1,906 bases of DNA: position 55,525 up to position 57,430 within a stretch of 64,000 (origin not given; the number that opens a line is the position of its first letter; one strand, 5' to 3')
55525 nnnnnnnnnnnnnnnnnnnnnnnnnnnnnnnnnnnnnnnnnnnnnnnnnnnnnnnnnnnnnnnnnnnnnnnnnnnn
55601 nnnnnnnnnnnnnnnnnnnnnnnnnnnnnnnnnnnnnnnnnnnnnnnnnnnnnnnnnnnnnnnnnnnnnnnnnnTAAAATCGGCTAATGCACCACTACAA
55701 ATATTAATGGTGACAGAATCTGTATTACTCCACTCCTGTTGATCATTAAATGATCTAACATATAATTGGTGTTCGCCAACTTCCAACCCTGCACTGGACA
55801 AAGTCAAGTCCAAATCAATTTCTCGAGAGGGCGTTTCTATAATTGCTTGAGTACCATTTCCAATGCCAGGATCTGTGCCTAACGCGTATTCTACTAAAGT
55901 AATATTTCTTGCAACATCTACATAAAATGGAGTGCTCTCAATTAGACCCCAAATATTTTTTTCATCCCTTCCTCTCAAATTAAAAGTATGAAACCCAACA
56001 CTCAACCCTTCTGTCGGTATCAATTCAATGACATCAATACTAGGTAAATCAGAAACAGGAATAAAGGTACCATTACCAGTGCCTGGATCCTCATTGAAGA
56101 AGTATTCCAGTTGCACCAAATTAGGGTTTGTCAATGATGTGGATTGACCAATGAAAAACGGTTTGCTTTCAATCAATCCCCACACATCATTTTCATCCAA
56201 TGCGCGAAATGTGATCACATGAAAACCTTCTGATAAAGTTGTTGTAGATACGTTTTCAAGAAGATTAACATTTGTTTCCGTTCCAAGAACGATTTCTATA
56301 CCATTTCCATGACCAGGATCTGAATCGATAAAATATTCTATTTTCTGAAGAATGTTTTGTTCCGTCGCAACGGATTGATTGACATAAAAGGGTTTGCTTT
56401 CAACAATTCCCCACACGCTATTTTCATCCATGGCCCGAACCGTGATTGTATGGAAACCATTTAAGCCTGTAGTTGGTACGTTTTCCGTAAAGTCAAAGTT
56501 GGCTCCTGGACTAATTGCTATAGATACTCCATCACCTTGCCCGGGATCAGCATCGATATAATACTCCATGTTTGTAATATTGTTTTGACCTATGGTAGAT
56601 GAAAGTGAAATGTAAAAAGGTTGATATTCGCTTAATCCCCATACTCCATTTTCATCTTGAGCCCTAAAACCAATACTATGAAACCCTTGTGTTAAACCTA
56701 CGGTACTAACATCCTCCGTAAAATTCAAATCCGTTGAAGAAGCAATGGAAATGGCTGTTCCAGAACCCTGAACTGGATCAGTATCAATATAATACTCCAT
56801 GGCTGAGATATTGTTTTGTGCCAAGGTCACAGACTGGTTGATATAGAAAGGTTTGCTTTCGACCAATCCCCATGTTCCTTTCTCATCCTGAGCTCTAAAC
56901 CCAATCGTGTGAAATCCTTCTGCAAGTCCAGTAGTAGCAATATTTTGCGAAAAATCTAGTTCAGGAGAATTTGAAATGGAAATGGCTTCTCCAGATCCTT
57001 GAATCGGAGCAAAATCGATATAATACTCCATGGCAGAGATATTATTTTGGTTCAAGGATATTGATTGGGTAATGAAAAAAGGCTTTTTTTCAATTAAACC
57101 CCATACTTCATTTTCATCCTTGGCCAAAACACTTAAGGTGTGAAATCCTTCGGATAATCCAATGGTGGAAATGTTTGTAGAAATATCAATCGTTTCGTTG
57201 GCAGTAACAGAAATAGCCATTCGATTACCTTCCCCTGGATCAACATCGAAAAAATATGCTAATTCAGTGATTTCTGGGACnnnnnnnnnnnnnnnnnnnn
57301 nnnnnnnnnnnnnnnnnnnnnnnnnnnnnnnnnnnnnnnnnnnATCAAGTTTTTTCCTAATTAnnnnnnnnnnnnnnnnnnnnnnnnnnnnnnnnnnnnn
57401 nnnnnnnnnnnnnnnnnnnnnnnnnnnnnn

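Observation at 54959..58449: Beta-helix protein paired with a seven-repeat 'DPG' T9SS protein: candidate piggy-back secretion or multivalent display system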

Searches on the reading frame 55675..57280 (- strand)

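Call 17: find_homologous_proteins(query=window:55675-57280:-)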
Query window:55675-57280:- (535 aa): 181 proteins with E <= 0.001 among 8000 candidates; the best 120 are listed.
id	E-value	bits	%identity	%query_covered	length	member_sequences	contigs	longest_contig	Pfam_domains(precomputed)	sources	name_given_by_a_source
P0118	0.0e+0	1191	100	100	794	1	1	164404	PF18962.8,PF18911.7,PF05610.17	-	-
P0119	6.3e-180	618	56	85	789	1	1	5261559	PF18962.8,PF05610.17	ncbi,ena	-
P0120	6.3e-135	469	46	84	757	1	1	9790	PF00801.27,PF18962.8,PF00028.24,PF22070.4,PF19077.7,PF18911.7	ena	-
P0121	4.3e-118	414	53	72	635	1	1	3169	PF22352.3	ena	-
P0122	2.1e-117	411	41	85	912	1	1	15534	PF07495.20,PF13585.13,PF17963.8,PF17957.8,PF17803.8,PF19077.7,PF18911.7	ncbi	-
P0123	2.0e-110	388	44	70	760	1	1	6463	PF18962.8,PF00028.24,PF18911.7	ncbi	ncbi:MAG: cadherin domain-containing protein [Cyclobacteriaceae bacterium]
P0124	1.8e-109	385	29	84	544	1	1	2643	PF18962.8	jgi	jgi:hypothetical protein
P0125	6.0e-89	317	35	84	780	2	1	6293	PF00801.27,PF18962.8,PF19077.7,PF18911.7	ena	-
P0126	1.2e-88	316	37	84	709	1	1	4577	PF13927.13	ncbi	ncbi:MAG: hypothetical protein ABIW38_14145, partial [Ferruginibacter sp.]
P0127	5.8e-88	314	34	97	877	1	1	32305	PF07495.20,PF18962.8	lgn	-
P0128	1.7e-85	306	48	59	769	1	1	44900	PF13585.13,PF17963.8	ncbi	ncbi:MAG: gliding motility-associated C-terminal domain-containing protein [Cyclobacteriaceae bacter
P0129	7.3e-85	304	32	98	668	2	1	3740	PF12799.14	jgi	jgi:hypothetical protein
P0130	1.2e-84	303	34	86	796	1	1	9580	PF21868.4,PF00801.27,PF18962.8,PF19077.7,PF18911.7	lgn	-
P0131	1.4e-84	303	43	72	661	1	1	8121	PF07495.20,PF00801.27,PF16967.12,PF18911.7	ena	-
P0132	5.2e-83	298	40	72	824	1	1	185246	PF07495.20,PF21868.4,PF16410.11,PF18962.8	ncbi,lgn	ncbi:MAG: T9SS type A sorting domain-containing protein [Cyclobacteriaceae bacterium]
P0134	6.8e-82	294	32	98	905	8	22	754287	PF21868.4,PF07430.18,PF18962.8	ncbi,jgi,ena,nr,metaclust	ncbi:MAG: T9SS type A sorting domain-containing protein [Flavobacteriia bacterium]|nr:T9SS type A so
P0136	1.8e-78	283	38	72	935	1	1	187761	PF13585.13,PF17963.8,PF19081.7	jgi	jgi:gliding motility-associated-like protein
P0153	1.8e-62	230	38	56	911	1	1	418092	PF07495.20,PF24421.2,PF25788.3,PF24489.2,PF00041.28,PF16656.12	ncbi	-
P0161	3.1e-61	226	33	69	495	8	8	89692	PF07495.20,PF21868.4,PF18962.8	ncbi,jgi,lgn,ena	jgi:hypothetical protein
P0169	4.5e-58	216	38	57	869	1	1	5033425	PF16820.12,PF00801.27,PF18962.8,PF06832.19,PF18911.7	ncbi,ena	-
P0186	2.2e-53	200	28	97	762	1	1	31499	PF07495.20,PF00404.25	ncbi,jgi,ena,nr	ncbi:MAG TPA: dockerin type I domain-containing protein [Chitinophagaceae bacterium]|nr:dockerin typ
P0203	3.2e-48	183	35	59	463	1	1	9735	PF21868.4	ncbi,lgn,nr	ncbi:MAG: hypothetical protein K8S23_00130 [Candidatus Cloacimonetes bacterium]|nr:hypothetical prot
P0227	5.8e-41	159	34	59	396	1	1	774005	PF21868.4,PF18962.8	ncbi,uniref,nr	ncbi:T9SS type A sorting domain-containing protein [Tamlana sp. 62-3]|uniref:T9SS type A sorting dom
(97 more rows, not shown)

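Call 18: search_protein_families(library=pfam, proteins=[P0134, P0161, P0153], max_evalue=10)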
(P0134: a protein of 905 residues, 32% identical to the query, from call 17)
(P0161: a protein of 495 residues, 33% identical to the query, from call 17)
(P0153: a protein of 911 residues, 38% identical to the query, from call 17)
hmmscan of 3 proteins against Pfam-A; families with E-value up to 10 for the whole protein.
P0134 (905 aa): 6 families
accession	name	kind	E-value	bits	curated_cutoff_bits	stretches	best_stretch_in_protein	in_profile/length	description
PF18962.6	Por_Secre_tail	-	6e-11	42.9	27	1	834-903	1-74/75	Secretion system C-terminal sorting domain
PF21868.2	GbpA_D3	-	5.4e-07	30.3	27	0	127-163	58-94/97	GlcNAc-binding protein A, third domain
PF07430.17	PP1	-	1.9e-05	25.1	20.4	0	377-396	43-62/78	Phloem filament protein PP1 cystatin-like domain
PF15963.11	Myb_DNA-bind_7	-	0.017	15.3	31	0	541-557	6-22/88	Myb DNA-binding like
PF11797.14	WxLIP_HBD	-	0.064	13.6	28.9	0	515-548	89-122/138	WxL Interacting Protein, host binding domain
PF18911.6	PKD_4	-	0.1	13.1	27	0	716-736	54-74/85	PKD domain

P0161 (495 aa): 8 families
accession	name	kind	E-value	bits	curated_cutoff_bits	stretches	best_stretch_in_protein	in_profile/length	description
PF18962.6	Por_Secre_tail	-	8e-15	55.3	27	1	425-493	1-74/75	Secretion system C-terminal sorting domain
PF07495.19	Y_Y_Y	-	6e-11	42.5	26.6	3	223-254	31-61/65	Y_Y_Y domain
PF16967.11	TcfC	-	0.00046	20.1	29.4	0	222-241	36-55/68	E-set like domain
PF10736.14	DUF2527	-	0.0018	18.5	25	0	267-278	14-25/38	Protein of unknown function (DUF2627)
PF11623.14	NdhS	-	0.029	14.4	27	0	313-334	7-28/52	NAD(P)H dehydrogenase subunit S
PF21283.2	EPCAM-Trop-2_C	-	0.11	13.2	25.9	0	261-276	64-79/113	EPCAM/Trop-2, C-terminal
PF13585.12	CHU_C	-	0.12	13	27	1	430-479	14-68/86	CHU_C Type IX secretion signal domain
PF03639.19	Glyco_hydro_81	-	0.39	10.3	25.6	0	387-452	163-225/323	Glycosyl hydrolase family 81 N-terminal domain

P0153 (911 aa): 15 families
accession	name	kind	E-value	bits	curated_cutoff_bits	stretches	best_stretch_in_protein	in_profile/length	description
PF25788.1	Ig_Rha78A_N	-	4.1e-23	82.1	27.4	5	347-422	19-101/105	Rha78A-like, N-terminal immunoglobulin domain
PF00041.27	fn3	-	5.7e-16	58.9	25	4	742-814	14-82/84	Fibronectin type III domain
PF16656.11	Pur_ac_phosph_N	-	2.3e-15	57.3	30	5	779-817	59-93/93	Purple acid Phosphatase, N-terminal domain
PF24421.1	Ig_J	-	7.6e-11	42.5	29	2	296-326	71-101/104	Tip attachment protein J, Ig-like domain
PF24489.1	Ig_J_second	-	1.1e-10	41.9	27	2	597-622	64-89/105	Tip attachment protein J second Ig-like domain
PF07495.19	Y_Y_Y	-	3.1e-08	33.8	26.6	3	297-320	34-57/65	Y_Y_Y domain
PF16655.11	PhoD_N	-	1.4e-05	26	30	0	550-612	26-80/90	PhoD-like phosphatase, N-terminal domain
PF01108.23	Tissue_fac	-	0.00011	22.5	27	1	330-414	18-107/107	Tissue factor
PF18962.6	Por_Secre_tail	-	0.003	18.2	27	1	838-891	2-52/75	Secretion system C-terminal sorting domain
PF11797.14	WxLIP_HBD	-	0.0058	17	28.9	0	127-163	88-124/138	WxL Interacting Protein, host binding domain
PF13860.13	FlgD_ig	-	0.018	15.4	27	1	857-891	24-58/79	FlgD Ig-like domain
PF17957.7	Big_7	-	0.023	15.8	24.1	2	173-228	24-70/70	Bacterial Ig domain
PF25059.1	FN3_DSCAM-DSCAML_C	-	0.046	14.5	39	0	585-628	39-80/89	DSCAM/DSCAML C-terminal Fn3-like domain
PF23061.1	CUB_M02D8_5_2nd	-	0.19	12.5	30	0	826-882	8-66/114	M02D8_5-like, second CUB domain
PF23443.1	DUF7126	-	0.21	12.3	28.7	1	22-68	35-79/102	Family of unknown function (DUF7126)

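Call 21: find_encoding_contigs(protein=P0134, flank=6000, max_places=3)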
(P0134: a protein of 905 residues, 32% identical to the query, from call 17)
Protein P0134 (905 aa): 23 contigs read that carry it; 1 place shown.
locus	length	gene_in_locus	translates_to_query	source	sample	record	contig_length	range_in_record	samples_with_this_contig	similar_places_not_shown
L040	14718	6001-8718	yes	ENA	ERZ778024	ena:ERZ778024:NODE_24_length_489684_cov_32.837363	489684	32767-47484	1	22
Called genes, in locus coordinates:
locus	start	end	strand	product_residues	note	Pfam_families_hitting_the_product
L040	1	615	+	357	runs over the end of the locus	PF01370:Epimerase, PF04321:RmlD_sub_bind, PF16363:GDP_Man_Dehyd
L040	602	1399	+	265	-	PF00535:Glycos_transf_2, PF10111:Glyco_tranf_2_2 (weak)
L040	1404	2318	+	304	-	PF00535:Glycos_transf_2, PF10111:Glyco_tranf_2_2, PF13641:Glyco_tranf_2_3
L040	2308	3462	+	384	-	PF13439:Glyco_transf_4, PF13477:Glyco_trans_4_2 (faint), PF13579:Glyco_trans_4_4, PF20706:GT4-conflict (weak), PF00534:Glycos_transf_1, PF13692:Glyco_trans_1_4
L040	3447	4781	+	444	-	PF13439:Glyco_transf_4 (weak)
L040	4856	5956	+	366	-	-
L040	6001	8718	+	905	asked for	PF07430:PP1 (faint), PF21868:GbpA_D3 (faint), PF18962:Por_Secre_tail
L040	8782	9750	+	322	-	PF01073:3Beta_HSD, PF01370:Epimerase, PF02719:Polysacc_synt_2, PF04321:RmlD_sub_bind, PF07993:NAD_binding_4, PF13460:NAD_binding_10 (weak), PF16363:GDP_Man_Dehyd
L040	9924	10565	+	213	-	PF00293:NUDIX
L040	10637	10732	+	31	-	-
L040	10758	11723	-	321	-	PF11276:DUF3078, PF04338:DUF481 (faint)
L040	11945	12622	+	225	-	PF00326:Peptidase_S9 (faint), PF00756:Esterase (faint), PF02230:Abhydrolase_2 (weak), PF12146:Hydrolase_4 (faint)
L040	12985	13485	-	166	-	PF00578:AhpC-TSA, PF08534:Redoxin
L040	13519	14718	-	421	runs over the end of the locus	PF00009:GTP_EFTU, PF01926:MMR_HSR1 (weak), PF22594:GTP-eEF1A_C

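Call 22: find_encoding_contigs(protein=P0227, flank=6000, max_places=2)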
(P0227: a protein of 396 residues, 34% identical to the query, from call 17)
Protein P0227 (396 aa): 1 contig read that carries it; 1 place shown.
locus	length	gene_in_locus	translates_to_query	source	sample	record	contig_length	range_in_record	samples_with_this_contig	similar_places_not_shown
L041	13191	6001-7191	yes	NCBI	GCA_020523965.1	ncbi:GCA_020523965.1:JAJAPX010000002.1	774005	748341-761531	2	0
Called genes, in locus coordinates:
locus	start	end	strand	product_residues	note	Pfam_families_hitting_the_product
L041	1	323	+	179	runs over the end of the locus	PF07659:DUF1599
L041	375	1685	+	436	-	PF07291:MauE, PF07681:DoxX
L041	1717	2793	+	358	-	PF19300:BPD_transp_1_N, PF00528:BPD_transp_1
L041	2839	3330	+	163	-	PF14595:Thioredoxin_9 (weak), PF08534:Redoxin, PF00085:Thioredoxin (weak), PF13905:Thioredoxin_8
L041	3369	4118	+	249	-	PF00121:TIM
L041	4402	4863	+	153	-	-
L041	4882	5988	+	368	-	-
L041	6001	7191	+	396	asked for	PF21868:GbpA_D3 (faint), PF18962:Por_Secre_tail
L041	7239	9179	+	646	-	PF14938:SNAP (weak), PF13424:TPR_12 (weak), PF13424:TPR_12, PF00515:TPR_1 (weak), PF07719:TPR_2 (weak), PF13424:TPR_12, PF07730:HisKA_3, PF02518:HATPase_c, +6 more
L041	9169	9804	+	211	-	PF00072:Response_reg, PF00196:GerE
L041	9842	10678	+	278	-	PF06325:PrmA, PF05175:MTS, PF13489:Methyltransf_23 (weak), PF13649:Methyltransf_25 (weak), PF13847:Methyltransf_31 (weak)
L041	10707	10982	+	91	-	PF02617:ClpS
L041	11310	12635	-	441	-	PF27526:XylA2_C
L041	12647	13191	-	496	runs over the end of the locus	PF00370:FGGY_N, PF02782:FGGY_C (weak)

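Call 23: find_encoding_contigs(protein=P0169, flank=6000, max_places=2)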
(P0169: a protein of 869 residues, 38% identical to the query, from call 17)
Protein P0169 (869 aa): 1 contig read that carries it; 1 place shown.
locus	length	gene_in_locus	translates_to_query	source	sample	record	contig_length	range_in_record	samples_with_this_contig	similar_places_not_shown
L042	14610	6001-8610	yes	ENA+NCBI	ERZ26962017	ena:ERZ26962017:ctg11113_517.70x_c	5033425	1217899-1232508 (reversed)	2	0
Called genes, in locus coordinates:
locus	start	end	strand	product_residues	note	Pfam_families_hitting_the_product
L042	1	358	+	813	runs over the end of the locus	PF12704:MacB_PCD, PF02687:FtsX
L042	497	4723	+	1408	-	PF00929:RNase_T, PF02811:PHP, PF07733:DNA_pol3_alpha, PF17657:DNA_pol3_finger, PF14579:HHH_6, PF01336:tRNA_anti-codon (weak)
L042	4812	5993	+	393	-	-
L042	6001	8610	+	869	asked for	PF00801:PKD (faint), PF06832:BiPBP_C (faint), PF16820:PKD_3 (faint), PF18911:PKD_4, PF18962:Por_Secre_tail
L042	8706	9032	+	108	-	PF00085:Thioredoxin, PF04756:OST3_OST6 (weak), PF13098:Thioredoxin_2, PF13905:Thioredoxin_8 (faint)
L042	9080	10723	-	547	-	PF01425:Amidase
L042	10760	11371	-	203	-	PF13472:Lipase_GDSL_2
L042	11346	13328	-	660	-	PF00027:cNMP_binding, PF01553:Acyltransferase (weak)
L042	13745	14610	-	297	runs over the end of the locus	PF04116:FA_hydroxylase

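Call 24: find_encoding_contigs(protein=P0186, flank=6000, max_places=2)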
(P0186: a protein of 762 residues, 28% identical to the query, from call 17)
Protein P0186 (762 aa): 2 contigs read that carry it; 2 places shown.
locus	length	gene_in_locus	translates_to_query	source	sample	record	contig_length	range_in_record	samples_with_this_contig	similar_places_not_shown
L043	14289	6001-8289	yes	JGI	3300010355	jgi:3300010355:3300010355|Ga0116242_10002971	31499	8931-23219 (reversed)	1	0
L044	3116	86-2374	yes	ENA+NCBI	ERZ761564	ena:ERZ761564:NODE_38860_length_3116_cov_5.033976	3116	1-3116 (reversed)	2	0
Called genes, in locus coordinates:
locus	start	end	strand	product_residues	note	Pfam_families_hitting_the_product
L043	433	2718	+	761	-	PF07730:HisKA_3, PF02518:HATPase_c (weak)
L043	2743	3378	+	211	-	PF00072:Response_reg, PF08281:Sigma70_r4_2, PF00196:GerE, PF04545:Sigma70_r4 (faint)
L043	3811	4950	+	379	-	-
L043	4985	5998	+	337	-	-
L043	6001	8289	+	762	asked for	PF07495:Y_Y_Y (faint), PF00404:Dockerin_1 (weak)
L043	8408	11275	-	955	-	PF18962:Por_Secre_tail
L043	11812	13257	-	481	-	-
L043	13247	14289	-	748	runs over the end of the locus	PF03412:Peptidase_C39, PF00664:ABC_membrane, PF00005:ABC_tran, PF02463:SMC_N (faint)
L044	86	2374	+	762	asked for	PF07495:Y_Y_Y (faint), PF00404:Dockerin_1 (weak)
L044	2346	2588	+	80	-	-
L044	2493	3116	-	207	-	PF18962:Por_Secre_tail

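Call 25: find_encoding_contigs(protein=P0203, flank=6000, max_places=2)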
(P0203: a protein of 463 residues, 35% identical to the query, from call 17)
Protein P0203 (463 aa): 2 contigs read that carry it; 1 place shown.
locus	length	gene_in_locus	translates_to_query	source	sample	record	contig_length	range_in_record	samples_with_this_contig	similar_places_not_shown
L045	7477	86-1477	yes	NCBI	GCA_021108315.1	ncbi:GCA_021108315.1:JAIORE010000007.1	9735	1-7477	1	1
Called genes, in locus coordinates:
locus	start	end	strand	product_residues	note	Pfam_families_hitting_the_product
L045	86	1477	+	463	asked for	PF21868:GbpA_D3 (faint)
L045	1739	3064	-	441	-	PF00092:VWA, PF13519:VWA_2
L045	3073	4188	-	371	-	PF07728:AAA_5, PF01078:Mg_chelatase (weak), PF17863:AAA_lid_2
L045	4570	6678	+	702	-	PF01642:MM_CoA_mutase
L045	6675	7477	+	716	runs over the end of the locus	PF01642:MM_CoA_mutase, PF02310:B12-binding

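Call 26: find_encoding_contigs(protein=P0153, flank=6000, max_places=2)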
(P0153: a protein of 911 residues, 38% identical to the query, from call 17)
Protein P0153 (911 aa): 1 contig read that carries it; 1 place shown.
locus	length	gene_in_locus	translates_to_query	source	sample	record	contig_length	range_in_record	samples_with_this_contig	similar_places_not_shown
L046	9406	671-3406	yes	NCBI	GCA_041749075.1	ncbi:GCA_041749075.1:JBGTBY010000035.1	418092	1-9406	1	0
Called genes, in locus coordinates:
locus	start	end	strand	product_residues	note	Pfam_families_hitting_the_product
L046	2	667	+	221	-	?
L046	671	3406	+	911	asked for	PF07495:Y_Y_Y (faint), PF24421:Ig_J (faint), PF24489:Ig_J_second (faint), PF00041:fn3 (faint), PF25788:Ig_Rha78A_N (weak), PF16656:Pur_ac_phosph_N (faint)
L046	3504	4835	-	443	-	PF07536:HWE_HK, PF07568:HisKA_2, PF13581:HATPase_c_2 (weak), PF02518:HATPase_c (weak)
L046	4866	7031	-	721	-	PF03934:T2SSK (faint), PF09371:Tex_N, PF22706:Tex_central_region, PF16921:Tex_YqgF, PF14635:HHH_7 (weak), PF12836:HHH_3, PF17674:HHH_9, PF00575:S1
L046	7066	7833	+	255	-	PF00459:Inositol_P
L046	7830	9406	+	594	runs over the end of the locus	PF13646:HEAT_2 (faint)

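Call 27: find_encoding_contigs(protein=P0136, flank=6000, max_places=2)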
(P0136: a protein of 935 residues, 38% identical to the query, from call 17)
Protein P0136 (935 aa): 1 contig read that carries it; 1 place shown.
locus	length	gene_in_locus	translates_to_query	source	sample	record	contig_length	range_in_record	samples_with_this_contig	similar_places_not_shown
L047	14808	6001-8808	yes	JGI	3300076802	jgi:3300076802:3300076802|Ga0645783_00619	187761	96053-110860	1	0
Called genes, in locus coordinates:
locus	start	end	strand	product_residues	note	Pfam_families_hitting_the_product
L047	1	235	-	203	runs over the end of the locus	PF00072:Response_reg, PF00196:GerE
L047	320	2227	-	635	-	PF07695:7TMR-DISM_7TM, PF07730:HisKA_3, PF02518:HATPase_c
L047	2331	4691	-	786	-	PF01734:Patatin, PF19143:Omp85_2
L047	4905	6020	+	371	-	-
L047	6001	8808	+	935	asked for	PF19081:Ig_7, PF17963:Big_9 (weak), PF13585:CHU_C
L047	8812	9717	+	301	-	PF11751:PorP_SprF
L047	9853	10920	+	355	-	-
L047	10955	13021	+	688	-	PF19081:Ig_7, PF13585:CHU_C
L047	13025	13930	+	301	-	PF11751:PorP_SprF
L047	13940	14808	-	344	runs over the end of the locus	PF01180:DHO_dh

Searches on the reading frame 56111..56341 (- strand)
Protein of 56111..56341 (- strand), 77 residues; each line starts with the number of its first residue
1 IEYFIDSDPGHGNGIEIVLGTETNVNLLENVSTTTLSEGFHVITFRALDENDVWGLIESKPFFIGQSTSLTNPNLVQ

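Call 18: search_protein_families(library=pfam, proteins=[window:56111-56341:-], max_evalue=10)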
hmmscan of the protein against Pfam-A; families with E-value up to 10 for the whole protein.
seq(77 aa): 2 families
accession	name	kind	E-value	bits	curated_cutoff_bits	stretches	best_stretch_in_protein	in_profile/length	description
PF10561.15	C2orf69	-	0.17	11.6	25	1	8-62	240-291/301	C2orf69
PF02536.19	mTERF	-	0.25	10.6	23.1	1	26-69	136-179/314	mTERF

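Call 20: find_related_loci(query=A3, collection=metagenome_contigs, flank=6000)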
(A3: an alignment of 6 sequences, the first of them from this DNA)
Query A3 (67 aa) in metagenome_contigs; peptide patterns used: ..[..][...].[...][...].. (x = any residue, [..] = any of these).
24 stretches matched a pattern; 3 encode a relative of the query (tblastn E <= 1e-3); 2 distinct loci.
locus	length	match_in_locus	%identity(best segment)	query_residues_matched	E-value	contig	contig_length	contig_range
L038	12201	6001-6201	57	1-67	4e-25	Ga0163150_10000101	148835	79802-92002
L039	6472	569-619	71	51-67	5e-5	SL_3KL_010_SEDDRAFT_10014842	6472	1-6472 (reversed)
